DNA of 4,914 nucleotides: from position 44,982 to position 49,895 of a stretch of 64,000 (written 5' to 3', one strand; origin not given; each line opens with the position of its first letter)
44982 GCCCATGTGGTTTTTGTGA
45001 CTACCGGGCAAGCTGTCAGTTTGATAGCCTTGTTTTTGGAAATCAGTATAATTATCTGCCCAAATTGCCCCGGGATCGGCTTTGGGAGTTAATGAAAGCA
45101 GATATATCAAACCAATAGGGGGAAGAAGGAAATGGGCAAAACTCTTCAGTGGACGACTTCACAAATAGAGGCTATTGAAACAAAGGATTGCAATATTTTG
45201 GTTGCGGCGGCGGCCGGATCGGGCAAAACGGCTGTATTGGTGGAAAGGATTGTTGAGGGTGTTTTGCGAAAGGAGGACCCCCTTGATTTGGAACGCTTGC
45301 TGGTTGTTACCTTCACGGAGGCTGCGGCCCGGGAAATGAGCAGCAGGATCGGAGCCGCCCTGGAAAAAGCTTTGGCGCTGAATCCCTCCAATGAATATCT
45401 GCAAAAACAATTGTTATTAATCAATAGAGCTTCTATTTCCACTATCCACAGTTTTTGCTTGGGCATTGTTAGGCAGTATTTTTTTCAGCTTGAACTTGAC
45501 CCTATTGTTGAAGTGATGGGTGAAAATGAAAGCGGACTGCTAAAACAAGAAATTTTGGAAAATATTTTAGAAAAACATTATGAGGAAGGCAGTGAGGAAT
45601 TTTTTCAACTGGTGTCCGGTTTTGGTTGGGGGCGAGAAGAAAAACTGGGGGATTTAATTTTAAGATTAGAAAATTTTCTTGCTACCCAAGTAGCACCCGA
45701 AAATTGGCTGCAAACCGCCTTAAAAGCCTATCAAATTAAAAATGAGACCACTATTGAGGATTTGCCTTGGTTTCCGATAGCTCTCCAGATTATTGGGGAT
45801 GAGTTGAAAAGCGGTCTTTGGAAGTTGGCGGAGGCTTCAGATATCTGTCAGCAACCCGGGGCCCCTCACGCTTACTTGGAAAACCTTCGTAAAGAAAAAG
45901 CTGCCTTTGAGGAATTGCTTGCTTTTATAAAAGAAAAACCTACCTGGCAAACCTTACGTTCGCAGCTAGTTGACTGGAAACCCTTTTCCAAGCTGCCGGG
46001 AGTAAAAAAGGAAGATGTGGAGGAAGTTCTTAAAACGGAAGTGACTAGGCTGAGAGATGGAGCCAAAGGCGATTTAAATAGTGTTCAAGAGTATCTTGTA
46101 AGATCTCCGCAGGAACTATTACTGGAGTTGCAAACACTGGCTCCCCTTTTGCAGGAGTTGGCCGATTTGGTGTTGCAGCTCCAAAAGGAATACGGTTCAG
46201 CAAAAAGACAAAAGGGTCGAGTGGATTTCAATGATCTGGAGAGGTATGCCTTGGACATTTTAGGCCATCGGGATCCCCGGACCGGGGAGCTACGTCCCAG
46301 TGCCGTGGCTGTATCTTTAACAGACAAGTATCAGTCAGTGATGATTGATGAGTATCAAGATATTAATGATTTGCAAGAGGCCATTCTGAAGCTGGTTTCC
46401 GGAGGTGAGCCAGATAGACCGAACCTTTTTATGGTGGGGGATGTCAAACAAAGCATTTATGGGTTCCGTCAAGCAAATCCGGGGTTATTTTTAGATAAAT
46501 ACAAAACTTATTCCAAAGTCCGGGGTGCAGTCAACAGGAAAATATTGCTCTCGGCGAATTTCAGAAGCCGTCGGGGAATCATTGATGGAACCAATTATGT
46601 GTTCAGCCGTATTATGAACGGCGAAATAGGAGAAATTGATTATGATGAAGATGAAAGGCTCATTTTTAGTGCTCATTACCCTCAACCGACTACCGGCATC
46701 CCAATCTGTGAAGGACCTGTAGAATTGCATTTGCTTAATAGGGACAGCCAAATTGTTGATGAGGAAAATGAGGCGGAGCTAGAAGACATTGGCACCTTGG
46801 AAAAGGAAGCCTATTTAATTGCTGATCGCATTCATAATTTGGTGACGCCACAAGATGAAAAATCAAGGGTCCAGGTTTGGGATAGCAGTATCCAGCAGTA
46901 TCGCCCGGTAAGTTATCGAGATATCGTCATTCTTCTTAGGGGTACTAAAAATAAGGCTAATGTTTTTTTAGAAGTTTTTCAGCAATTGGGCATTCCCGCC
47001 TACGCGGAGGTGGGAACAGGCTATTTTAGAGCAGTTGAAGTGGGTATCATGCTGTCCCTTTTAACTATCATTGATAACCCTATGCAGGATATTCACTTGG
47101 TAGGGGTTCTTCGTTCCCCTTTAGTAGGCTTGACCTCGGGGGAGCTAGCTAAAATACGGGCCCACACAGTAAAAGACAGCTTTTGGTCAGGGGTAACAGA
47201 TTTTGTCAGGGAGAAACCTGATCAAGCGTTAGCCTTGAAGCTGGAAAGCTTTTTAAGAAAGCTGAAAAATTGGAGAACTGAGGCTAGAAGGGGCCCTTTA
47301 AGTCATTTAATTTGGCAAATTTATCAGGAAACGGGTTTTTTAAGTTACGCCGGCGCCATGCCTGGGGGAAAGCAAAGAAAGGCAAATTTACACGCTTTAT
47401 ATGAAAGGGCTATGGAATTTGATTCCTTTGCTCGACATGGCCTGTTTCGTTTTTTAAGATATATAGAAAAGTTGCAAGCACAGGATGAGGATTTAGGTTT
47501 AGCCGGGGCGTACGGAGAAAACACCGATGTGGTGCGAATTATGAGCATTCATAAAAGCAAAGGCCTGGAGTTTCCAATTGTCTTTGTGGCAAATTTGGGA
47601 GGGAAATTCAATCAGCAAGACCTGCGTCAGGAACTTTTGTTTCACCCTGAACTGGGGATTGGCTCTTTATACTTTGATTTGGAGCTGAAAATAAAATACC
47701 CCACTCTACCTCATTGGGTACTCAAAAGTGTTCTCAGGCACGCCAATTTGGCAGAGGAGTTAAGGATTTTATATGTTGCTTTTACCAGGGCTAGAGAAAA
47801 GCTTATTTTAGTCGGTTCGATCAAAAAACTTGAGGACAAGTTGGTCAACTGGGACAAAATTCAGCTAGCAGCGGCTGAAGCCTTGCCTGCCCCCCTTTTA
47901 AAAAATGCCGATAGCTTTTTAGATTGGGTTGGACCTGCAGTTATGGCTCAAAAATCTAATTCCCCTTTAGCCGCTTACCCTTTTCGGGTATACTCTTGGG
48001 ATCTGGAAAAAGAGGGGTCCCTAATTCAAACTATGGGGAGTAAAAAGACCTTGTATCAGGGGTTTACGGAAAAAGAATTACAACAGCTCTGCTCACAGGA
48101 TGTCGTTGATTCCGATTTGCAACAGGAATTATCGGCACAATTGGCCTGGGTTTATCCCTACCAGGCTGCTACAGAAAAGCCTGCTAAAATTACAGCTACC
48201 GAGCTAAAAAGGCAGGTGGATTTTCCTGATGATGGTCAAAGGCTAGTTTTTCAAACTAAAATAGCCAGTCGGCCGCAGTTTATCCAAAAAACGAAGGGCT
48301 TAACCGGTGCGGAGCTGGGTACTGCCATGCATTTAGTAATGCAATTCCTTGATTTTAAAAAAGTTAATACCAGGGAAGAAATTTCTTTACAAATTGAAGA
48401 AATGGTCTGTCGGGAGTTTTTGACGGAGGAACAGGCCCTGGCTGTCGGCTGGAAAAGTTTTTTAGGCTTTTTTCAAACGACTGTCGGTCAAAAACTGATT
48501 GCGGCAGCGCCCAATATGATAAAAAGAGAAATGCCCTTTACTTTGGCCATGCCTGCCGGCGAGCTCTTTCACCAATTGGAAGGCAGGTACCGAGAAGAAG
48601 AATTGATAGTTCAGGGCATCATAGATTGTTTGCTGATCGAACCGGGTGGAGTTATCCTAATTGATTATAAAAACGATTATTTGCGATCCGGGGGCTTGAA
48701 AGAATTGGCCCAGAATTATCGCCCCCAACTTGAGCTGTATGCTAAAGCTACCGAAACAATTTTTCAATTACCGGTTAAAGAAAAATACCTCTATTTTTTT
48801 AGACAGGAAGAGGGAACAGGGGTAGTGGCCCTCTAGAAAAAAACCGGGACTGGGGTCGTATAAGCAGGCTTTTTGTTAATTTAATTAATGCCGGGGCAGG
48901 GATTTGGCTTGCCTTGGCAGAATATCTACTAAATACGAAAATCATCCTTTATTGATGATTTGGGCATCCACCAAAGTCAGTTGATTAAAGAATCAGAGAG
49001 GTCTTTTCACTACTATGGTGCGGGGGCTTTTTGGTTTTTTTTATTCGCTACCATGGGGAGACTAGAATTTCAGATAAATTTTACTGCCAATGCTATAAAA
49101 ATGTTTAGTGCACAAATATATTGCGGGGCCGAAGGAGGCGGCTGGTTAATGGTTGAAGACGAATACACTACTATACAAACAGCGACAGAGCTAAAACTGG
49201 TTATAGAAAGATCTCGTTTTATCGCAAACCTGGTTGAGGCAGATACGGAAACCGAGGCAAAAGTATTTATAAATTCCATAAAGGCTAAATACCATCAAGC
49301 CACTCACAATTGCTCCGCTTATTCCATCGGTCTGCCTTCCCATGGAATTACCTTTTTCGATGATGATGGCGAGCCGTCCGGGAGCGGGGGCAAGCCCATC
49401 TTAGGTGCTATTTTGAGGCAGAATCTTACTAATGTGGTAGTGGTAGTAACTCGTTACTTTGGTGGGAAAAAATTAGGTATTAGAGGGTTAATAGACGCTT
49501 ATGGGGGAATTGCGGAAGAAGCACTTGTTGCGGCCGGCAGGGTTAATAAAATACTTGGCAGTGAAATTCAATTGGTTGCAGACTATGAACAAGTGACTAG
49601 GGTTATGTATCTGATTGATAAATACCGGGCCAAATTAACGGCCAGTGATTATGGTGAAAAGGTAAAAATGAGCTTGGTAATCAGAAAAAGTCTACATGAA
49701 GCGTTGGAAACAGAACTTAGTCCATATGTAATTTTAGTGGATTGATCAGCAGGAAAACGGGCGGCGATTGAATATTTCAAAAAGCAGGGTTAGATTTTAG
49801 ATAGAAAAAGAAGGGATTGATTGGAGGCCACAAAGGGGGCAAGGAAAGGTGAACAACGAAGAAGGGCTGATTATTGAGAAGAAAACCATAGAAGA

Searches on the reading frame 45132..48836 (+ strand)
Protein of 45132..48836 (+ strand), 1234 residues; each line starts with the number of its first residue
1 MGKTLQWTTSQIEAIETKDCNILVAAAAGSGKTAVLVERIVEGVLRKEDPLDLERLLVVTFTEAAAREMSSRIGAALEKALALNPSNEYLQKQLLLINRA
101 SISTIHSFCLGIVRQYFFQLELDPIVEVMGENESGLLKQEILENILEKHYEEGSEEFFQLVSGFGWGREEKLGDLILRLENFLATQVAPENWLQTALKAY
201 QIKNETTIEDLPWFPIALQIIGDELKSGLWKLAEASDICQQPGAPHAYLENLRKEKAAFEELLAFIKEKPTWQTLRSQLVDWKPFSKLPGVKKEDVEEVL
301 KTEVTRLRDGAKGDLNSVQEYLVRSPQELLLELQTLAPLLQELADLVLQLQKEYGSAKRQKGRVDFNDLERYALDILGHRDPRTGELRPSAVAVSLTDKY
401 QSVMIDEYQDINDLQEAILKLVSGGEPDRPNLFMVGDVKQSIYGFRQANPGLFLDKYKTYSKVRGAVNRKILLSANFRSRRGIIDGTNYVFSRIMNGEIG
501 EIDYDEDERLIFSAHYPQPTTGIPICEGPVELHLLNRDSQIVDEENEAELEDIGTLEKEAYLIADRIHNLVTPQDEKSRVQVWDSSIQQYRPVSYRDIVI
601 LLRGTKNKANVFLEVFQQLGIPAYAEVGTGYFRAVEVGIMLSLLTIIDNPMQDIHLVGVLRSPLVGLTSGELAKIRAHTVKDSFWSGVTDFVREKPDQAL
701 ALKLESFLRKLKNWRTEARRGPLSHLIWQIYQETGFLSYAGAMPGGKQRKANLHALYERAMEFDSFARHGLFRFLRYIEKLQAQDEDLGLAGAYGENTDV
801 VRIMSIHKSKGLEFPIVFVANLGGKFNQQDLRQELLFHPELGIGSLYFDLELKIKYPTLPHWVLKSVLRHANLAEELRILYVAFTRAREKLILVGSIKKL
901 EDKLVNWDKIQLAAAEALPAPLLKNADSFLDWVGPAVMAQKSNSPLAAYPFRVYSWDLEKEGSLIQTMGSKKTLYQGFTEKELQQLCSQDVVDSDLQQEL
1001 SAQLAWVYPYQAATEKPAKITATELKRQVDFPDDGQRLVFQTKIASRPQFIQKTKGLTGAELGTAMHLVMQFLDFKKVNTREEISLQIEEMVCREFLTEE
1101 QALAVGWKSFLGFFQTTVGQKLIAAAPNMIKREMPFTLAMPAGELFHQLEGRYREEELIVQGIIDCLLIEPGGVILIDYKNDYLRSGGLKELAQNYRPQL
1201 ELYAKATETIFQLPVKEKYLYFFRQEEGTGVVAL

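Call 76: search_protein_families(library=pfam, proteins=[window:45132-48836:+], max_evalue=0.0001)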
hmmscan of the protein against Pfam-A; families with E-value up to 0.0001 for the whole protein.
window:45132-48836:+ (1234 aa): 5 families
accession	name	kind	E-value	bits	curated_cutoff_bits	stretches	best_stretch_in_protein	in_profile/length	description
PF00580.27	UvrD-helicase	-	3.7e-54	184.7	23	1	7-460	1-270/271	UvrD/REP helicase N-terminal domain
PF13361.12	UvrD_C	-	6.3e-26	92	25.6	1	471-893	1-345/350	UvrD-like helicase C-terminal domain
PF13245.12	AAA_19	-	5.9e-15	56.1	25.1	1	11-446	1-134/134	AAA domain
PF13538.12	UvrD_C_2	-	1.3e-12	47.8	27.4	1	801-837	2-39/52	UvrD-like helicase C-terminal domain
PF12705.13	PDDEXK_1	-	1.4e-07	32.2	22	1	1054-1219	29-186/247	PD-(D/E)XK nuclease superfamily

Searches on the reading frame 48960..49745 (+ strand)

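Call 76: search_protein_families(library=pfam, proteins=[window:48960-49745:+], max_evalue=0.0001)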
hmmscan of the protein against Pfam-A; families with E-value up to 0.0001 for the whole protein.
window:48960-49745:+ (261 aa): 2 families
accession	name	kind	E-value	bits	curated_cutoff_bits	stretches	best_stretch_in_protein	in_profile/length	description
PF01205.25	UPF0029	-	3.4e-34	117.5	27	1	84-189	2-107/107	Uncharacterized protein family UPF0029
PF09186.17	DUF1949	-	7.5e-07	29.4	23.7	1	206-253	2-49/56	Domain of unknown function (DUF1949)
